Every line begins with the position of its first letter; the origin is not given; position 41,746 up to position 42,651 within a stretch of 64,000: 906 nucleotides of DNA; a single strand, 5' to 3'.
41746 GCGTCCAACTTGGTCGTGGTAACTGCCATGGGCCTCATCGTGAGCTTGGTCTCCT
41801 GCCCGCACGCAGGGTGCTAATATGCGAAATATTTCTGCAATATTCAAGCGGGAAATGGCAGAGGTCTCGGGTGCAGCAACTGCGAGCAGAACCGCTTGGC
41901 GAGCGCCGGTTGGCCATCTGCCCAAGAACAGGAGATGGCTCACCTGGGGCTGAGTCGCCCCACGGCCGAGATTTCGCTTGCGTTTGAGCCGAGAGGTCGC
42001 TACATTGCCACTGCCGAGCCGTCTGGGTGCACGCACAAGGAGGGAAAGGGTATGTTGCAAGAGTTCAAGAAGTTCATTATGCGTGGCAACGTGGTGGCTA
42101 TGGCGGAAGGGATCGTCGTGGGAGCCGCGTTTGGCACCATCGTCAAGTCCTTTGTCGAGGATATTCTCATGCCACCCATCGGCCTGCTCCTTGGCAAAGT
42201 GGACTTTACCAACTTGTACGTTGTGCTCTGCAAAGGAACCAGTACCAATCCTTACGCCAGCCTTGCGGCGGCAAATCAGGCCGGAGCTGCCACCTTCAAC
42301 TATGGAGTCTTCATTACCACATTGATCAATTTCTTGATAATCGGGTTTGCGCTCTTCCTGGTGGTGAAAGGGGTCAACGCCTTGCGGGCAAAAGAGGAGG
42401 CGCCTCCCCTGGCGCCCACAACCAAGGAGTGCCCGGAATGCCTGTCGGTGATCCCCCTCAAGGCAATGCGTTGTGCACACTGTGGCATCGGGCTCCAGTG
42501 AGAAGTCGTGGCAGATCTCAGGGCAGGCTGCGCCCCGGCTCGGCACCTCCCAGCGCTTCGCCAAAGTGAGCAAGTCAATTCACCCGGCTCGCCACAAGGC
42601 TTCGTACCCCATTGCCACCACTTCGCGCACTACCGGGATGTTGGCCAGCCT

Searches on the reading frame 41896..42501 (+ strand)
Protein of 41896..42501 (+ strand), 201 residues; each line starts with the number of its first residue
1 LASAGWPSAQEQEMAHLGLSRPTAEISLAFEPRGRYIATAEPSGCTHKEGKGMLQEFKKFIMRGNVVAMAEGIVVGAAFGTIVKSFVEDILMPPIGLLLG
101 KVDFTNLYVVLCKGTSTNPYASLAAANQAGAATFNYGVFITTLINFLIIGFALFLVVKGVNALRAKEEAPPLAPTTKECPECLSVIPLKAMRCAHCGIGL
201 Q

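Call 77: search_protein_families(library=pfam, proteins=[window:41896-42501:+], max_evalue=0.0001)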
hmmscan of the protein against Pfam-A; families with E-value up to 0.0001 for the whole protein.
window:41896-42501:+ (201 aa): 1 family
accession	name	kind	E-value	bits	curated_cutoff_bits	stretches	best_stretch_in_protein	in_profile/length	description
PF01741.23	MscL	-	1.3e-39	135.8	27.4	1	53-185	1-117/123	Large-conductance mechanosensitive channel, MscL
